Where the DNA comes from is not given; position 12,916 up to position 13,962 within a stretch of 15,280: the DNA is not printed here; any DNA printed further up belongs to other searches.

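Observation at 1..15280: Near-minimal, complete tailed-phage genome (about 15.15 kb) with no recognisable replication or lysogeny genes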

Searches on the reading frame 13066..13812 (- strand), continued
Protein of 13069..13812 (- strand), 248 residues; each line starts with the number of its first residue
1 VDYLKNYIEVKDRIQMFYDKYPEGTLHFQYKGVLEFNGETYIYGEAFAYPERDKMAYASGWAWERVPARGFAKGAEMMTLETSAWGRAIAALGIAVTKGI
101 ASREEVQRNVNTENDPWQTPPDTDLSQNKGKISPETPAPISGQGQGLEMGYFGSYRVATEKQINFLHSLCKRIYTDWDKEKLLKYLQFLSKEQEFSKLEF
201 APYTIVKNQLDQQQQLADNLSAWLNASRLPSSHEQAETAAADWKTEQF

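Call 51: find_encoding_contigs(protein=P0039, flank=10000, max_places=3)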
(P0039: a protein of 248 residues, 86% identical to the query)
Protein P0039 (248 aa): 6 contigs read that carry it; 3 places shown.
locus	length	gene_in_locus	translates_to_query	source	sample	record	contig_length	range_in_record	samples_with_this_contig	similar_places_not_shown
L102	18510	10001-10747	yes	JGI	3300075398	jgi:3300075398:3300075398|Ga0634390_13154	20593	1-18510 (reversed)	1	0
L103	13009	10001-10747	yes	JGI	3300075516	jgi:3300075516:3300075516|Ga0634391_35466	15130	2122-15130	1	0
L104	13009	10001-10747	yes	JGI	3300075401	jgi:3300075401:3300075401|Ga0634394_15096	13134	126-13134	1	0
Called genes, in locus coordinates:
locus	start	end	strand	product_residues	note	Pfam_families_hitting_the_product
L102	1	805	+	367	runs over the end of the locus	PF04860:Phage_portal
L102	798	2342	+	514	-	PF04586:Peptidase_S78, PF05065:Phage_capsid (weak), PF25209:Phage_capsid_4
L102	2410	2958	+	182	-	-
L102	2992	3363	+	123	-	-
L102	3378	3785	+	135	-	-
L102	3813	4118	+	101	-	-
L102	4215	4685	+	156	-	-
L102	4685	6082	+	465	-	-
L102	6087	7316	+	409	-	-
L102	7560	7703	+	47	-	-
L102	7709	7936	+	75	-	-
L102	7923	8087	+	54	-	-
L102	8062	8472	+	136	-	-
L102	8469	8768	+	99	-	-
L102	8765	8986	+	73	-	-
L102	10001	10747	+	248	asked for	-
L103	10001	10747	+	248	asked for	-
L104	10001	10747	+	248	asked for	-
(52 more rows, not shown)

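Call 81: predict_structure(alignment_id=A2)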
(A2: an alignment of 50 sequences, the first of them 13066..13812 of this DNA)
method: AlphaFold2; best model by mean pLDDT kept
length: 248 residues; sequences in the alignment: 50
mean_pLDDT: 70.9   pTM: 0.44
mean pLDDT of the five models: 70.9, 70.7, 69.8, 68.9, 67.8
residues with pLDDT >= 90: 79; 70-90: 51; 50-70: 46; < 50: 72
segments of 3 or more residues with pLDDT < 50: 128-154, 194-226, 228-232, 246-248
pLDDT, mean of each block of 10 residues (from residue 1): 77 96 97 96 97 90 91 89 96 82 62 57 52 40 40 59 86 90 81 51 43 44 45 54 52
secondary structure, 60 per line:
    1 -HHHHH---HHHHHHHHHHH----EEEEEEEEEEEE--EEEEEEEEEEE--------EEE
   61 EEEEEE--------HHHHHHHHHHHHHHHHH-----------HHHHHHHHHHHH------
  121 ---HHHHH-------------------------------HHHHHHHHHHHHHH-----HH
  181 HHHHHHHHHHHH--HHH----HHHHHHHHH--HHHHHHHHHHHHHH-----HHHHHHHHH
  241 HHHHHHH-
elements in order: H2-6 H10-20 E25-36 E39-49 E58-66 H75-91 H103-114 H124-128 H160-173 H179-192 H202-210 H213-226 H232-247

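Call 83: fold_search(model_id=the predicted structure, library=pdb)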
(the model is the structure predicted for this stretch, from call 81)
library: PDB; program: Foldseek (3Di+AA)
matches with E <= 10: 996; with E <= 0.001: 8
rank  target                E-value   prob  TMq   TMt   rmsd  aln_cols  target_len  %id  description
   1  8bjm_A                2.0e-04  1.00  0.26  0.32  17.4       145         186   19  Human full length RAD52 undecamer. (released 2023-11-15)
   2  5xs0_B                4.3e-04  1.00  0.26  0.34  17.5       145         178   20  Structure of a ssDNA bound to the outer DNA binding site of RAD52 (released 2018-04-25)
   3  5xrz_A                5.1e-04  1.00  0.26  0.33  17.5       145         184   21  Structure of a ssDNA bound to the inner DNA binding site of RAD52 (released 2018-04-25)
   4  8rjw_D                5.4e-04  1.00  0.25  0.32  17.6       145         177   19  Human RAD52 open ring - ssDNA complex (released 2024-04-24)
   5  8bjm_B                5.4e-04  1.00  0.26  0.32  19.2       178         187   16  Human full length RAD52 undecamer. (released 2023-11-15)
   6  5jrb_A                6.1e-04  1.00  0.25  0.31  17.4       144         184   18  Rad52(1-212) K102A/K133A/E202A mutant (released 2016-08-10)
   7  5jrb_K                6.5e-04  1.00  0.26  0.32  21.3       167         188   18  Rad52(1-212) K102A/K133A/E202A mutant (released 2016-08-10)
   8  1kn0_A                8.3e-04  1.00  0.25  0.32  17.4       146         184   20  Crystal Structure of the human Rad52 protein (released 2002-09-04)
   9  8rjw_C                1.2e-03  1.00  0.25  0.36   7.5       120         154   16  Human RAD52 open ring - ssDNA complex (released 2024-04-24)
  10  8rjw_E                2.2e-03  0.99  0.25  0.33  17.5       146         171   19  Human RAD52 open ring - ssDNA complex (released 2024-04-24)
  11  8rjw_G                2.7e-03  1.00  0.24  0.38   4.4        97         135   18  Human RAD52 open ring - ssDNA complex (released 2024-04-24)
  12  8rjw_F                2.8e-03  1.00  0.25  0.34  16.4       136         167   17  Human RAD52 open ring - ssDNA complex (released 2024-04-24)
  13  8rj3_H                3.6e-03  1.00  0.25  0.48   8.2       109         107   12  Human RAD52 open ring conformation (released 2024-04-24)
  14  1h2i_A                4.9e-03  0.99  0.26  0.32  17.3       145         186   20  Human Rad52 protein, N-terminal domain (released 2002-10-10)
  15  7rxu                  5.9e-03  0.98  0.22  0.35   7.7       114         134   11  Crystal structure of Cj1090c (released 2022-08-31)
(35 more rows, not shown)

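Call 98: list_cluster_members(proteins=[P0273, P0281, P0321, P0345, P0346, P0001, P0010, P0091, P0095, P0098])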
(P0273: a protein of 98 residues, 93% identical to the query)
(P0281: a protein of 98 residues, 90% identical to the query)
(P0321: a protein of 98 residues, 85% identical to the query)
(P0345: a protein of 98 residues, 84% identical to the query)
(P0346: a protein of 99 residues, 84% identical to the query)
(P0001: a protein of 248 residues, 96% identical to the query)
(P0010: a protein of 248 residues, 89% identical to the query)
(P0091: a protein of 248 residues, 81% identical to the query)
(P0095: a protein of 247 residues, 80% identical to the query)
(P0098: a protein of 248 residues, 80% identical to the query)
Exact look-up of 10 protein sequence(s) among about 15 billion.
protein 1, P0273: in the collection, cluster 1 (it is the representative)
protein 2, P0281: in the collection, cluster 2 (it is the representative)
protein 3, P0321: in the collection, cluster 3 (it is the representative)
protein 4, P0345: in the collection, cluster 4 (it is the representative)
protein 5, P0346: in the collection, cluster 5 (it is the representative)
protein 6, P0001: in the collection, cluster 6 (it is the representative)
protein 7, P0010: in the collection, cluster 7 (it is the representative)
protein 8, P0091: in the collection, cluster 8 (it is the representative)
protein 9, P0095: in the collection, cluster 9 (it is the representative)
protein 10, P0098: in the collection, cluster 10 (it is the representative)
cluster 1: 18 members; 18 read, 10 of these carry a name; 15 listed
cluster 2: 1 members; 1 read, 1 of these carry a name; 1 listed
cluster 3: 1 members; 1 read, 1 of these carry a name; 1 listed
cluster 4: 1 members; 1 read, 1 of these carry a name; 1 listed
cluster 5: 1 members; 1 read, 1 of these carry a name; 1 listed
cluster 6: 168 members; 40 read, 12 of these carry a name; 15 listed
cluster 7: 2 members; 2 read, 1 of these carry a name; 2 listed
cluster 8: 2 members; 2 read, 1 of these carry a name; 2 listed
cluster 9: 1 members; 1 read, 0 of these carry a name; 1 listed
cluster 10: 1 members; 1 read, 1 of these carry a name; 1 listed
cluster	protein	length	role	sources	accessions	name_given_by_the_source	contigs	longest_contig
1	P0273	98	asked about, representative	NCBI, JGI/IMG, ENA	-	hypothetical protein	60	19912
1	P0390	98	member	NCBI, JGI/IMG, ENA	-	hypothetical protein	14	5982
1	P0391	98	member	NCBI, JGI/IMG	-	hypothetical protein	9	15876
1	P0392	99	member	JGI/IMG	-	hypothetical protein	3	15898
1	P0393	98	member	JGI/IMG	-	hypothetical protein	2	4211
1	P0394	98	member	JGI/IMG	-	hypothetical protein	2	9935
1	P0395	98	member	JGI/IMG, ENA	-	hypothetical protein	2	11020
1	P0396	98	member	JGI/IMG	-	hypothetical protein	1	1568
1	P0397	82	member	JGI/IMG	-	hypothetical protein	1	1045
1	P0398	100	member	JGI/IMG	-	hypothetical protein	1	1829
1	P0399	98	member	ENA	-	-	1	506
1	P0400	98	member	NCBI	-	-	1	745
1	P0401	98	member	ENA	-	-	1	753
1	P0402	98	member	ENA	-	-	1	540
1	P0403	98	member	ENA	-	-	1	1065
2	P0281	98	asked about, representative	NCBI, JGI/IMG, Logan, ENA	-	hypothetical protein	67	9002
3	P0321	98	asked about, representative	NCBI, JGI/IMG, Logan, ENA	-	hypothetical protein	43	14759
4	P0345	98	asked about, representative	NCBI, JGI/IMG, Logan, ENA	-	hypothetical protein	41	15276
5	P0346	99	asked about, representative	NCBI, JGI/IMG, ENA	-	hypothetical protein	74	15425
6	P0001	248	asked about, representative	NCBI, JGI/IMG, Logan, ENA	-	hypothetical protein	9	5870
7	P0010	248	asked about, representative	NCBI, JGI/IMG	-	hypothetical protein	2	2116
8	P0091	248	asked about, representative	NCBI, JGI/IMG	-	hypothetical protein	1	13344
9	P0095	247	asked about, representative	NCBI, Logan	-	-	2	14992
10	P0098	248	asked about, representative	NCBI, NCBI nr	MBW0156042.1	MAG: hypothetical protein KXJ46_02885 [Candidatus Methylopumilus sp.] | hypothetical protein [Candidatus Methylopumilus sp.]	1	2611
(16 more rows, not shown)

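Call 105: fold_search(model_id=the predicted structure, library=viral)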
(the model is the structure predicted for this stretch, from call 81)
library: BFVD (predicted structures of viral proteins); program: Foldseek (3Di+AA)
matches with E <= 10: 1211; with E <= 0.001: 38
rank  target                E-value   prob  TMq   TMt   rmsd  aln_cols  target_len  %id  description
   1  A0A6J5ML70            5.2e-11  1.00  0.38  0.40  10.6       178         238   28  Uncharacterized protein [uncultured Caudovirales phage]
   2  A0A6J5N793            9.6e-11  1.00  0.37  0.42  10.4       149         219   36  Uncharacterized protein [uncultured Caudovirales phage]
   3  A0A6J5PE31            1.8e-09  1.00  0.38  0.44  22.2       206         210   21  Uncharacterized protein [uncultured Caudovirales phage]
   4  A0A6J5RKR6            5.8e-09  1.00  0.39  0.50   9.1       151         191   31  Uncharacterized protein [uncultured Caudovirales phage]
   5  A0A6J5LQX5            1.2e-08  1.00  0.40  0.56  17.8       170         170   22  Uncharacterized protein [uncultured Caudovirales phage]
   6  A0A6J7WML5            7.1e-08  1.00  0.34  0.47   4.7       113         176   26  Uncharacterized protein [uncultured Caudovirales phage]
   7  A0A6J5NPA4            9.1e-08  1.00  0.37  0.42  11.5       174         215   19  Uncharacterized protein [uncultured Caudovirales phage]
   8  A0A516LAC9            1.1e-07  1.00  0.36  0.41  20.9       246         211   17  (no name in the UniProt tables at hand)
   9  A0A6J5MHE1            3.7e-07  1.00  0.34  0.80   3.3        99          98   22  Uncharacterized protein (Fragment) [uncultured Caudovirales phage]
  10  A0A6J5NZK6            4.2e-07  1.00  0.33  0.46   8.2       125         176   22  Uncharacterized protein [uncultured Caudovirales phage]
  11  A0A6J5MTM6            6.1e-07  1.00  0.37  0.55   3.3       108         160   30  Uncharacterized protein [uncultured Caudovirales phage]
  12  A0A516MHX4            9.9e-07  1.00  0.36  0.44  15.1       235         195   18  (no name in the UniProt tables at hand)
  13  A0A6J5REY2            1.1e-06  1.00  0.33  0.41  11.3       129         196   25  Uncharacterized protein [uncultured Caudovirales phage]
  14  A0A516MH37            1.8e-06  1.00  0.35  0.35  19.7       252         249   21  (no name in the UniProt tables at hand)
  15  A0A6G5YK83            2.3e-06  1.00  0.27  0.19  19.1       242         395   16  (no name in the UniProt tables at hand)
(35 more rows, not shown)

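Call 109: find_related_loci(query=A2, collection=genome_contigs, flank=4000)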
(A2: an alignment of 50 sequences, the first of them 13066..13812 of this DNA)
Query A2 (248 aa) in genome_contigs; peptide patterns used: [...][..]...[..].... (x = any residue, [..] = any of these).
107 stretches matched a pattern; 94 encode a relative of the query (tblastn E <= 1e-3); the best 80 are kept; 80 distinct loci.
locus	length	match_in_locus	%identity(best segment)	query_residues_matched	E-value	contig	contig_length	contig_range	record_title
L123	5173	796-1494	39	2-225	5e-44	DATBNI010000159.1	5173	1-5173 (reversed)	MAG TPA_asm: Psychromonas sp. isolate SMAG_U4020 k141_171606, whole genome shotgun sequence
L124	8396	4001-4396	45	1-129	1e-24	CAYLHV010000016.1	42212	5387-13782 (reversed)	MAG TPA_asm: uncultured Rickettsiales bacterium isolate SRP329715_co2_194 genome assembly, contig: NODE_1893_length_4221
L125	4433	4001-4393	42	1-119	2e-24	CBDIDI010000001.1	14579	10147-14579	MAG: Alphaproteobacteria bacterium isolate efcd4779-ec1b-4db1-9cd4-90ea4d8595b9 genome assembly, contig: contig_1, whole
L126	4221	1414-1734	42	1-106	4e-21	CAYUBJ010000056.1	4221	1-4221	MAG TPA_asm: uncultured Rhodoluna sp. isolate binchicken_co298_365 genome assembly, contig: NODE_45604_length_4221_cov_6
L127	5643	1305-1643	38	4-115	4e-20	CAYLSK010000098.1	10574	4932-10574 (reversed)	MAG TPA_asm: uncultured Anaerolineaceae bacterium isolate SRP119689_co1_178 genome assembly, contig: NODE_9590_length_10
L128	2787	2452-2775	43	2-107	3e-20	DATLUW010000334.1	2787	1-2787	MAG TPA_asm: Actinomycetota bacterium isolate SMAG_U13176 k141_831293, whole genome shotgun sequence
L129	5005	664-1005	38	4-116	8e-20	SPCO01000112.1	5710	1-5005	MAG: Thermomicrobiales bacterium isolate das_tool.metabat2.25 k141_1532194, whole genome shotgun sequence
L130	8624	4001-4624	31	4-231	1e-19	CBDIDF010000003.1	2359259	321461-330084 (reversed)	MAG: Solirubrobacteraceae bacterium isolate cce00712-6604-41ab-8ef2-bd92af12d1cf genome assembly, contig: contig_3, whol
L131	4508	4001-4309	43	4-106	2e-19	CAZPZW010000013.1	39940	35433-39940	MAG TPA_asm: uncultured Thermoanaerobaculia bacterium isolate SRP173033_co2_58 genome assembly, contig: NODE_299_length_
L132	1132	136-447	41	4-106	1e-19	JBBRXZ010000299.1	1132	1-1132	MAG: Candidatus Saccharimonadales bacterium isolate La5_maxbin2.247 La5_maxbin2.247_K_1311783_L_1132_cov_24.9950, whole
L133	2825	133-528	40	4-122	2e-18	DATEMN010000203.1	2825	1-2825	MAG TPA_asm: Pseudonocardiaceae bacterium isolate SMAG_U8943 k141_2313953, whole genome shotgun sequence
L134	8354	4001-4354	41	6-118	2e-18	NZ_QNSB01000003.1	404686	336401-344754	Brevibacterium celere strain 3b_TX Ga0227255_103, whole genome shotgun sequence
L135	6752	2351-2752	41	4-132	3e-18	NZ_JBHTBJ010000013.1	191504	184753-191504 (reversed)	Paractinoplanes rhizophilus strain CGMCC 4.7133 GCM70025293_76, whole genome shotgun sequence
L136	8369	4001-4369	40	6-121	1e-17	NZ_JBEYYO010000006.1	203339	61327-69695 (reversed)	Glycomyces sp. NPDC046736 NPDC046736_52_B7.ctg-0006, whole genome shotgun sequence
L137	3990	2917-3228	39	4-106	9e-18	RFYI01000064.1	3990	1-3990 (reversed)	MAG: Actinomycetota bacterium isolate WB5_2B_330 contig_100_63, whole genome shotgun sequence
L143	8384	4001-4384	39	6-122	8e-17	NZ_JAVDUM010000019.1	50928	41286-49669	Microbacterium resistens strain 2980 Ga0466814_19, whole genome shotgun sequence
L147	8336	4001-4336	42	6-118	2e-16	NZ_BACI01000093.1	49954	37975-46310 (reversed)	Gordonia alkanivorans NBRC 16433, whole genome shotgun sequence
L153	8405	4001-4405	34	1-129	5e-15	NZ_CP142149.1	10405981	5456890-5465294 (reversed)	Amycolatopsis rhabdoformis strain NCIMB 14900 chromosome, complete genome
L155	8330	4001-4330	35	4-113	7e-15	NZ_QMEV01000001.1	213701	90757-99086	Mycobacterium colombiense strain GF28 contig_1_length_213701_depth_1.11x, whole genome shotgun sequence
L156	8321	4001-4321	40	6-106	1e-14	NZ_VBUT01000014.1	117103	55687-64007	Nocardia cyriacigeorgica strain EML 446 1205500014, whole genome shotgun sequence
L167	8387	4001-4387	34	6-134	6e-13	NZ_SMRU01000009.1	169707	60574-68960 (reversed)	Arthrobacter terricola strain JH1-1 contig9, whole genome shotgun sequence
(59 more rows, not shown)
